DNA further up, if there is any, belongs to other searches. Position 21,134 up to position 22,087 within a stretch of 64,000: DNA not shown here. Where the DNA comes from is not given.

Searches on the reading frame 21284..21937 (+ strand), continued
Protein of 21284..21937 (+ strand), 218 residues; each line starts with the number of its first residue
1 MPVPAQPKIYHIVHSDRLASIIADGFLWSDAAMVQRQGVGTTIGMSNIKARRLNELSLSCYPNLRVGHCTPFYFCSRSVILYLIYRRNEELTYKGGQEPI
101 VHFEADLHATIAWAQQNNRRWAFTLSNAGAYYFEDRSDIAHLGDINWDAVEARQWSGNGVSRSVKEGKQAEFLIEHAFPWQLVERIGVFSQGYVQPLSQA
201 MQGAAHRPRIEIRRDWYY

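Call 79: search_protein_families(library=padloc, proteins=[L165:3-1979:+, L165:1979-3370:+, L165:5076-6956:+], max_evalue=0.001)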
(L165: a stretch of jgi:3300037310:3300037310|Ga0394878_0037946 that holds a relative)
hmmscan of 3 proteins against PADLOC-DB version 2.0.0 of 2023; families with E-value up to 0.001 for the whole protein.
L165:3-1979:+ (659 aa): 26 families (the best 25 are shown)
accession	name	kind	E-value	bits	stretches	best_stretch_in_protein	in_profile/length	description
PDLC03029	MTase_I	-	1.7e-240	798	2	5-509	6-479/661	Type I methyltransferase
PDLC03031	MTase_I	-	5.7e-38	128.7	1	16-494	15-470/834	Type I methyltransferase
PDLC03022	MTase_I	-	3.1e-37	126.3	1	172-485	165-450/857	Type I methyltransferase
PDLC03027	MTase_I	-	2.8e-29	100.2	1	169-492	134-421/810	Type I methyltransferase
PDLC03021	MTase_I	-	1.6e-25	87.9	1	169-498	142-435/491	Type I methyltransferase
PDLC03026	MTase_I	-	2e-25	87.9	1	169-488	119-407/487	Type I methyltransferase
PDLC03019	MTase_I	-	2.3e-25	87.1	1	172-499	149-438/932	Type I methyltransferase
PDLC03038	MTase_I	-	2.2e-24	83.4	1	9-483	10-425/896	Type I methyltransferase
PDLC03035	MTase_I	-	1.6e-22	77.8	1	168-457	150-411/653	Type I methyltransferase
PDLC03240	MTase_II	-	9.8e-22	75.4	1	18-504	17-452/511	Type II methyltransferase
PDLC03039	MTase_I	-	1.1e-21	74.6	1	9-505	8-446/708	Type I methyltransferase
PDLC03033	MTase_I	-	6.4e-19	66.3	1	174-485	183-468/541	Type I methyltransferase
PDLC03028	MTase_I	-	1.6e-18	64.2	1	2-452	723-1138/1236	Type I methyltransferase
PDLC03032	MTase_I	-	3e-18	63.3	1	171-478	138-408/1001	Type I methyltransferase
PDLC04134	mad2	-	5.3e-18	63.1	1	169-482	250-488/492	mads_2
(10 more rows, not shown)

L165:1979-3370:+ (464 aa): 87 families (the best 25 are shown)
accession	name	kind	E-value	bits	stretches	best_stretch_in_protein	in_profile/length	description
PDLC03105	Specificity_I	-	1.4e-94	316.1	1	6-429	5-441/448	Type I specificity subunit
PDLC03191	Specificity_I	-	4.1e-88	294.5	2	120-426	125-433/436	Type I specificity subunit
PDLC03072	Specificity_I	-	4.8e-85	284.3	1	6-429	4-443/448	Type I specificity subunit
PDLC03090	Specificity_I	-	1e-65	220.7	1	6-425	2-433/434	Type I specificity subunit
PDLC03073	Specificity_I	-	7.9e-63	211.1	2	115-427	121-432/437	Type I specificity subunit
PDLC03083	Specificity_I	-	1.3e-62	209.9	2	155-426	440-708/717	Type I specificity subunit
PDLC03174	Specificity_I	-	7.2e-59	197.8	1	8-454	4-464/468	Type I specificity subunit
PDLC03147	Specificity_I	-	3.6e-36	122.9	1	70-429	63-431/431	Type I specificity subunit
PDLC03074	Specificity_I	-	1.6e-34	117.8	1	234-390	25-183/408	Type I specificity subunit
PDLC03142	Specificity_I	-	5.5e-34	115.8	2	162-443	192-479/483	Type I specificity subunit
PDLC03145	Specificity_I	-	2.3e-33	113.6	2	359-449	351-438/454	Type I specificity subunit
PDLC03069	Specificity_I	-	3.4e-33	113.3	2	257-383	24-151/387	Type I specificity subunit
PDLC03087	Specificity_I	-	2.4e-28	97.2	2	22-208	220-407/418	Type I specificity subunit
PDLC03140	Specificity_I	-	1.4e-25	88.9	2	220-419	6-208/418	Type I specificity subunit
PDLC03100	Specificity_I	-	2.5e-25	87.7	1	233-407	7-181/392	Type I specificity subunit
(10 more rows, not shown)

L165:5076-6956:+ (627 aa): 5 families
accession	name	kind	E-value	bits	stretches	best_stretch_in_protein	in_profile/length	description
PDLC03040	REase_I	-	4.2e-33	112.2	1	137-614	116-571/1029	Type I restriction enzyme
PDLC03048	REase_I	-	1e-25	88.1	2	138-446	97-394/976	Type I restriction enzyme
PDLC03044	REase_I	-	5.1e-12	42.6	1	142-612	117-551/1034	Type I restriction enzyme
PDLC03041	REase_I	-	1.5e-09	34.5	1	297-450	313-475/1099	Type I restriction enzyme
PDLC03046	REase_I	-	9.8e-08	28.4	0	271-378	244-339/1025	Type I restriction enzyme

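Call 90: predict_structure(alignment_id=A4)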
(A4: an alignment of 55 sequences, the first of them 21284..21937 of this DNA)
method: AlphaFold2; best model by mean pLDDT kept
length: 218 residues; sequences in the alignment: 55
mean_pLDDT: 88.4   pTM: 0.88
mean pLDDT of the five models: 88.4, 87.9, 81.7, 78.3, 76.0
residues with pLDDT >= 90: 130; 70-90: 66; 50-70: 21; < 50: 1
segments of 3 or more residues with pLDDT < 50: none
pLDDT, mean of each block of 10 residues (from residue 1): 89 94 95 90 85 89 94 88 86 88 98 98 81 86 87 64 63 96 97 93 94 93
secondary structure, 60 per line:
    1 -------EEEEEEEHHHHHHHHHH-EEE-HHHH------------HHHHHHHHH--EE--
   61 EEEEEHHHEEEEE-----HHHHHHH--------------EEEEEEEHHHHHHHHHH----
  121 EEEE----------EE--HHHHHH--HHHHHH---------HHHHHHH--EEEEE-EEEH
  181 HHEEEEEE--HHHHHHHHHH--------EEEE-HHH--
elements in order: E8-14 H15-24 E26-28 H30-33 H46-54 E61-65 E69-73 H79-85 E100-106 H107-116 E121-124 H139-144 H147-152 H162-168 E171-175 E177-179 E183-188 H191-200 E209-212

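Call 92: fold_search(model_id=the predicted structure, library=pdb)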
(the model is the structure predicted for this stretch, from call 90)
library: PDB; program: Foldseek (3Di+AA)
matches with E <= 10: 120; with E <= 0.001: 8
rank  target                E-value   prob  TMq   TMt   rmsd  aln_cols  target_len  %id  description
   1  7omy_AAA              9.9e-21  1.00  0.87  0.90   2.0       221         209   32  Thermus sp. 2.9 DarT in complex with carba-NAD+ and ssDNA (released 2021-06-23)
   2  7omv                  1.1e-20  1.00  0.85  0.88   2.3       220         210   33  Thermus sp. 2.9 DarT (released 2021-06-23)
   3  7omw                  6.0e-20  1.00  0.81  0.89   2.5       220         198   31  Thermus sp. 2.9 DarT in complex with NAD+ (released 2021-06-23)
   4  7omx                  2.7e-19  1.00  0.82  0.91   2.1       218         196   31  Thermus sp. 2.9 DarT in complex with carba-NAD+ (released 2021-06-23)
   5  7yk3_C                1.2e-16  1.00  0.81  0.80   2.5       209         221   22  Crystal structure of DarTG toxin-antitoxin complex from Mycobacterium tuberculosis (released 2023-05-31)
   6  7yk3_A                3.1e-15  1.00  0.82  0.80   2.6       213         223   22  Crystal structure of DarTG toxin-antitoxin complex from Mycobacterium tuberculosis (released 2023-05-31)
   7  7omu_AAA              1.3e-08  1.00  0.73  0.44   3.5       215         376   15  Thermosipho africanus DarTG in complex with ADP-ribose (released 2021-06-23)
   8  8baq                  2.4e-06  1.00  0.53  0.56   7.2       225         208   16  E. coli C7 DarT1 in complex with NAD+ (released 2023-07-12)
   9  7sky_A                2.1e-02  0.72  0.32  0.37  10.8       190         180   12  Pertussis toxin S1 bound to NAD+ (released 2022-04-13)
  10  7ski_A                2.9e-02  0.66  0.32  0.37  11.0       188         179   14  Pertussis toxin in complex with PJ34 (released 2022-04-13)
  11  7yw4                  1.1e-01  0.85  0.34  0.57   6.2       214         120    8  Crystal structure of tRNA 2'-phosphotransferase from Saccharomyces cerevisiae (released 2023-07-26)
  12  3zjb_B                2.1e-01  0.02  0.12  0.14  15.6       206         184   14  The structure of the TRAF domain of human TRAF4 (released 2013-12-04)
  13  5yc1_C                2.4e-01  0.02  0.13  0.14  16.1       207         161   14  TRAF4_GPIb complex (released 2017-10-11)
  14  3zjb_C                3.4e-01  0.01  0.11  0.13  16.0       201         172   14  The structure of the TRAF domain of human TRAF4 (released 2013-12-04)
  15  5yc1_B                5.6e-01  0.02  0.13  0.16  15.2       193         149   15  TRAF4_GPIb complex (released 2017-10-11)
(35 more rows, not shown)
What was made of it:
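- On DarTG2 (DarT2 toxin + macrodomain DarG): The model has TM 0.87-0.90 to 7omy/7omv (call 92).
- On DarTG1 (DarT1 + NADAR): TM to 8baq is 0.53 (call 92).
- DarT has TM 0.87-0.90 to Thermus DarT2 against 0.53 to DarT1 (call 92). The fold gives TM 0.53 and rmsd 7.2 A to DarT1, against TM 0.87-0.90 to DarT2 (call 92).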
